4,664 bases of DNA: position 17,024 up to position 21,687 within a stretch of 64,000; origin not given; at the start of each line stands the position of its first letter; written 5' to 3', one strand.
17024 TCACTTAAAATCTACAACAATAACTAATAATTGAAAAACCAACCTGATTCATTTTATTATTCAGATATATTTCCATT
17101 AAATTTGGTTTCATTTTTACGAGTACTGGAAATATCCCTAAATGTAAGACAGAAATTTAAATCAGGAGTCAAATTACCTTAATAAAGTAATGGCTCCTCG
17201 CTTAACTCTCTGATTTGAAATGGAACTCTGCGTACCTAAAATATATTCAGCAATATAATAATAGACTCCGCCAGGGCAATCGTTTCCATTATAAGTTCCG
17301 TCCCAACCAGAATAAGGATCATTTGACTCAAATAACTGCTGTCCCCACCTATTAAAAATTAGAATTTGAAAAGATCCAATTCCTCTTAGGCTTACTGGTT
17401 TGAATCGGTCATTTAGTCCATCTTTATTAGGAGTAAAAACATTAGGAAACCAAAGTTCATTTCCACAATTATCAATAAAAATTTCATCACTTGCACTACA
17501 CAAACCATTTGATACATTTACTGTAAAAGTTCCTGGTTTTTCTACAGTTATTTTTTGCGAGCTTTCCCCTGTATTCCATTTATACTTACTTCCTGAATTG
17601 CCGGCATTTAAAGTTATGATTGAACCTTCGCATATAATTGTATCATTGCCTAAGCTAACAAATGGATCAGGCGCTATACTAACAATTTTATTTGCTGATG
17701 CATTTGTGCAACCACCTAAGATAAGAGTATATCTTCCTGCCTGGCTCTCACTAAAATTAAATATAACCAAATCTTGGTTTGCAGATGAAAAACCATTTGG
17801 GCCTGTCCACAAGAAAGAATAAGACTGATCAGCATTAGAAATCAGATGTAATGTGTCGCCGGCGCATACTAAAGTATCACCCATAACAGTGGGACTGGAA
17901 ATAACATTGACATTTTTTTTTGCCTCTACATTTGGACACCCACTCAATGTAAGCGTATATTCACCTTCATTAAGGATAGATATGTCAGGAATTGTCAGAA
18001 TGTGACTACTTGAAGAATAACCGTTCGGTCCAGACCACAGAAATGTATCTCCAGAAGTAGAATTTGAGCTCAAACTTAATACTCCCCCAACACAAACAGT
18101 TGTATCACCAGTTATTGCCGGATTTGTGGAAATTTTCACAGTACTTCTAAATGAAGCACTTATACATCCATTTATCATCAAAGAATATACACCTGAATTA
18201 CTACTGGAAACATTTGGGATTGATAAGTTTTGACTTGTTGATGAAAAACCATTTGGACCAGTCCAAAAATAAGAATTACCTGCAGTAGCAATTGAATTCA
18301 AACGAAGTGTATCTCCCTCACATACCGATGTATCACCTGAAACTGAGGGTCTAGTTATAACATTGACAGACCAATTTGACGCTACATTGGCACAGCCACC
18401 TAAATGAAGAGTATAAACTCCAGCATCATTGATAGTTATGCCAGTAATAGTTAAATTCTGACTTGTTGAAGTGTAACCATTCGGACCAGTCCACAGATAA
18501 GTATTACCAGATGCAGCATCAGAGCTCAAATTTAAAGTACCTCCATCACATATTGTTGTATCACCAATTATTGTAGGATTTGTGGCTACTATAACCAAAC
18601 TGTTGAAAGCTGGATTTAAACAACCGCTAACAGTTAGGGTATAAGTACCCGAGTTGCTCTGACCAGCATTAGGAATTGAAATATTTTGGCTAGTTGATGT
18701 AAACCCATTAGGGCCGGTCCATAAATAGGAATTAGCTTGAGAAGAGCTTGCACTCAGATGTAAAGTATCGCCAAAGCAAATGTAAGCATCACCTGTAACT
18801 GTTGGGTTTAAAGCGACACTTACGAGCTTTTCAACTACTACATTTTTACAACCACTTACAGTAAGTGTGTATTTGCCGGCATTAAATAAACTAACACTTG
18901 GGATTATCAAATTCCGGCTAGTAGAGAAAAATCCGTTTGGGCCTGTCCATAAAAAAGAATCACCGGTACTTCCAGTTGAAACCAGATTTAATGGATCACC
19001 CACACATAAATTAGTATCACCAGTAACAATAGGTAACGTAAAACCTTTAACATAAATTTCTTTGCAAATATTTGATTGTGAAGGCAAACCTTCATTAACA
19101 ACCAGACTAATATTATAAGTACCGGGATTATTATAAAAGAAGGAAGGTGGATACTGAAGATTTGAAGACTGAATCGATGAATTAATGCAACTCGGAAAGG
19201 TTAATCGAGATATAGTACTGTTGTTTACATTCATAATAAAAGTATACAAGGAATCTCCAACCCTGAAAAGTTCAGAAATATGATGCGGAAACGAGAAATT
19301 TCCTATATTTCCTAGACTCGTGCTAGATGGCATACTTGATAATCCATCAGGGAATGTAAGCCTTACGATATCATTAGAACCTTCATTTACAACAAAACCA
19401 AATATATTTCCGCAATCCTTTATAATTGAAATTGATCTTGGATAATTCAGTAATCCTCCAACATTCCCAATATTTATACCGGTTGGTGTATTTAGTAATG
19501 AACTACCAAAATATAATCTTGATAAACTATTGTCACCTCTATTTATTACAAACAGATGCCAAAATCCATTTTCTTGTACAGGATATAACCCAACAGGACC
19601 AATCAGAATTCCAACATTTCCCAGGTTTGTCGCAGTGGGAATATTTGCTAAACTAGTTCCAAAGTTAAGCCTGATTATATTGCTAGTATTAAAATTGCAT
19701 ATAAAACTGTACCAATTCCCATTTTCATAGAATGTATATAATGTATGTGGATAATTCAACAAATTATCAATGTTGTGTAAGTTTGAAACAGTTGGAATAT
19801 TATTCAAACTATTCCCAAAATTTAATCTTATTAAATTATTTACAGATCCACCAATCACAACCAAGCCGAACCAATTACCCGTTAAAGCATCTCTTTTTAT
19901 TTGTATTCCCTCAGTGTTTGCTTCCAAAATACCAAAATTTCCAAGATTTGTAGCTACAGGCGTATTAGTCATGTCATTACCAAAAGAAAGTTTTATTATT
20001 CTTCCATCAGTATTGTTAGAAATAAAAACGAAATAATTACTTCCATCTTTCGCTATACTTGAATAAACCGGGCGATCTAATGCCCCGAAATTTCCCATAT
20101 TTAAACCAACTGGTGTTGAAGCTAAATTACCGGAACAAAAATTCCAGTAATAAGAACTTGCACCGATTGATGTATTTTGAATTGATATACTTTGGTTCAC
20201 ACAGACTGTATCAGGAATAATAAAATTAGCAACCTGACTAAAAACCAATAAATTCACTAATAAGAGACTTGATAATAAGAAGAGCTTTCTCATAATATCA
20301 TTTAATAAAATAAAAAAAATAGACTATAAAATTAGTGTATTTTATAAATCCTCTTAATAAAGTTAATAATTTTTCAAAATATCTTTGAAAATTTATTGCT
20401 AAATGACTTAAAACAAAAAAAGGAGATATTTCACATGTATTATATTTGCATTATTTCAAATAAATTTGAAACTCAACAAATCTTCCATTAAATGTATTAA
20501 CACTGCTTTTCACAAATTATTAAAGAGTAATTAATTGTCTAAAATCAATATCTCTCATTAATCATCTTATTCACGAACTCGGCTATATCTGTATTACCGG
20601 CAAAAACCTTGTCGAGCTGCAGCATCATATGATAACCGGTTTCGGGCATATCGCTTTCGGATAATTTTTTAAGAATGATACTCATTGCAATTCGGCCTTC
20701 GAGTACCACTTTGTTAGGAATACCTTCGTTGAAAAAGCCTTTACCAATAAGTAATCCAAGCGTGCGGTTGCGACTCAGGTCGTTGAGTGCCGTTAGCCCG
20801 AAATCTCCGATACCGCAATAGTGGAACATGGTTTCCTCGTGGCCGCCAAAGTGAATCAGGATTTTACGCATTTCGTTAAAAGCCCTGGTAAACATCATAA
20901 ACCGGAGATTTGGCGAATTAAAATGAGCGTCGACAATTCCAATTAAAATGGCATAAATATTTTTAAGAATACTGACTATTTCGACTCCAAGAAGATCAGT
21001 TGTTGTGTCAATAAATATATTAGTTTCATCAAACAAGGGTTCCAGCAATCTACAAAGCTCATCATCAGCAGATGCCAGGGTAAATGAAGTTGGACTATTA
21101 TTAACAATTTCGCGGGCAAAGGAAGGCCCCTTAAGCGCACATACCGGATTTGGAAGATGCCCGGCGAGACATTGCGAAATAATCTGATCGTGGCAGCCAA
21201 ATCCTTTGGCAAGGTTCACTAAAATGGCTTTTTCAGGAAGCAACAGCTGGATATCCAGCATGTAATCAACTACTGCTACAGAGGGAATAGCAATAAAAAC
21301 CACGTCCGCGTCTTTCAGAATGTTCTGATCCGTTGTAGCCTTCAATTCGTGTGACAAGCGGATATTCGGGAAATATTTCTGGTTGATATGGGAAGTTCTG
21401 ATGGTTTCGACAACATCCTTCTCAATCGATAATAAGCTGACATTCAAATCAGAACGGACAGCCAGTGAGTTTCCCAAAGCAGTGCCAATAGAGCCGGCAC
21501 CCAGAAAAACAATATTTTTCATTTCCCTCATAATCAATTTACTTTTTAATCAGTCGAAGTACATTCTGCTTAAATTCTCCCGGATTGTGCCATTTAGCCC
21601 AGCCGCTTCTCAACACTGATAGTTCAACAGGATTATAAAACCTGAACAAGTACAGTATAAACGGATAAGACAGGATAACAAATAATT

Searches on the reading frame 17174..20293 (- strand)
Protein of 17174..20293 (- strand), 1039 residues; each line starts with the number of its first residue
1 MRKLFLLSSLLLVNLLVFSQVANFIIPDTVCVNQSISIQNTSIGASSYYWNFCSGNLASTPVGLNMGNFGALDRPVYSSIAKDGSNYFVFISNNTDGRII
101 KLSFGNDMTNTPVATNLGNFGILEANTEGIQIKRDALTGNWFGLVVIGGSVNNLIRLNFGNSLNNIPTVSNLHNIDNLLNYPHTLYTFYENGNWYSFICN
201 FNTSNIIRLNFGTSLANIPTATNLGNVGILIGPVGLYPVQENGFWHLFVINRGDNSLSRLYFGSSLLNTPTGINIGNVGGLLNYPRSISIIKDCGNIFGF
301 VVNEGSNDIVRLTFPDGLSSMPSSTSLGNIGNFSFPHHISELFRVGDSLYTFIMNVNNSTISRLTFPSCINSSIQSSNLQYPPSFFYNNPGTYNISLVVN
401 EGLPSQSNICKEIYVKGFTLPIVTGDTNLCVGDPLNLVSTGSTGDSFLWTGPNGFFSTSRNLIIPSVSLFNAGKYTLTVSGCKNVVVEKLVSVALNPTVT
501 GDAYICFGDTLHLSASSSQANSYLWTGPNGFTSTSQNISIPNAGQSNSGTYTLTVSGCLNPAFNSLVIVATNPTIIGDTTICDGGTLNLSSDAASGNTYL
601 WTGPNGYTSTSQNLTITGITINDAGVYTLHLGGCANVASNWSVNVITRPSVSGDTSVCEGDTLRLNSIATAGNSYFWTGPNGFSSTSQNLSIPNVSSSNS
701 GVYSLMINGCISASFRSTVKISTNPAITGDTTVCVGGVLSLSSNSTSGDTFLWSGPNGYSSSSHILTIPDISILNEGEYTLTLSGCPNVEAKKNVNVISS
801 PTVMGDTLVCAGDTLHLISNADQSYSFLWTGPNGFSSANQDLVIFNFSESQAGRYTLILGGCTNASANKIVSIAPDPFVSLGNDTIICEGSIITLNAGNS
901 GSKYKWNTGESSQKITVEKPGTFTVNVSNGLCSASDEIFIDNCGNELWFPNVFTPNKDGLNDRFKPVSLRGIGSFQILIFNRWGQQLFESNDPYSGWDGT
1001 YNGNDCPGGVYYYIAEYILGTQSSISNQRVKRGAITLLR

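Call 54: search_protein_families(library=pfam, max_evalue=0.0001, proteins=[window:17174-20293:-])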
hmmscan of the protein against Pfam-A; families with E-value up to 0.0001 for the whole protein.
window:17174-20293:- (1039 aa): 10 families
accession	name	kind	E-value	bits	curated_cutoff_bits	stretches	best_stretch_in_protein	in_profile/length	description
PF13895.12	Ig_2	-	1.5e-21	76.8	27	0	514-556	22-64/79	Immunoglobulin domain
PF13585.12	CHU_C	-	6.1e-18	65.2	27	1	949-1022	3-73/86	CHU_C Type IX secretion signal domain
PF19408.5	PKD_6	-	1.7e-11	44.7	25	0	497-537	6-48/82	PKD-like domain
PF13927.12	Ig_3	-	3.6e-11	43.9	30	0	653-704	9-73/78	Immunoglobulin domain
PF07354.18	Sp38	-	3.1e-10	40.4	23.1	0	513-559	22-69/100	Zona-pellucida-binding protein (Sp38) N-terminal Ig domain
PF00801.26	PKD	-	9.3e-10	38.8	23.5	0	584-641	14-73/80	PKD domain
PF23141.1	Ig_NOMO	-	1.6e-09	38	27.5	0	696-723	37-63/75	NOMO Ig-like domain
PF20418.3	Herpes_gE_N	-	4.2e-09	36.8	24.5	0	573-647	58-126/129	Alphaherpesvirus glycoprotein E N-terminal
PF19081.6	Ig_7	-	6.7e-08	33.2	27.3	0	572-644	3-79/84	Ig-like domain CHU_C associated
PF07679.22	I-set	-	4.9e-07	30.1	23.7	0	610-629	54-73/90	Immunoglobulin I-set domain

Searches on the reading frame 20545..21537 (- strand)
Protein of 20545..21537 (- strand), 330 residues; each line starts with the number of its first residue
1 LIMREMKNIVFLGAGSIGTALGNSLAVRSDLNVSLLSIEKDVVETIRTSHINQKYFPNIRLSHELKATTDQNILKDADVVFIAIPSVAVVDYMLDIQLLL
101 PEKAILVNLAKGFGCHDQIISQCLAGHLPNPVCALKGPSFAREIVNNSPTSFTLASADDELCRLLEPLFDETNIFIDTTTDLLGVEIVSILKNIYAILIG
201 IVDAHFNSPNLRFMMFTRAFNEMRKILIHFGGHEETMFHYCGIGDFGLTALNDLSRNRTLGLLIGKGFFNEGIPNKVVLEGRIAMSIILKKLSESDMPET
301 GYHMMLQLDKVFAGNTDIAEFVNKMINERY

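Call 54: search_protein_families(library=pfam, max_evalue=0.0001, proteins=[window:20545-21537:-])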
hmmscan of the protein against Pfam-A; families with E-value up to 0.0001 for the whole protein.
window:20545-21537:- (330 aa): 5 families
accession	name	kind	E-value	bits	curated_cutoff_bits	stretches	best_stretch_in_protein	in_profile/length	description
PF01210.29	NAD_Gly3P_dh_N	-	1.2e-32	113.5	23.1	1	9-161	2-157/158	NAD-dependent glycerol-3-phosphate dehydrogenase N-terminus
PF07479.19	NAD_Gly3P_dh_C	-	3.9e-27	95.6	25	1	181-322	1-141/142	NAD-dependent glycerol-3-phosphate dehydrogenase C-terminus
PF20618.3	GPD_NAD_C_bact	-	2.7e-14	53.9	27.6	1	241-296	1-59/66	Bacterial GPD, NAD-dependent C-terminal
PF02558.23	ApbA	-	1e-07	32.1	22.2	1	9-120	1-110/150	Ketopantoate reductase PanE/ApbA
PF03807.23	F420_oxidored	-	4.3e-05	24.5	21.6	0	9-100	2-83/94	NADP oxidoreductase coenzyme F420-dependent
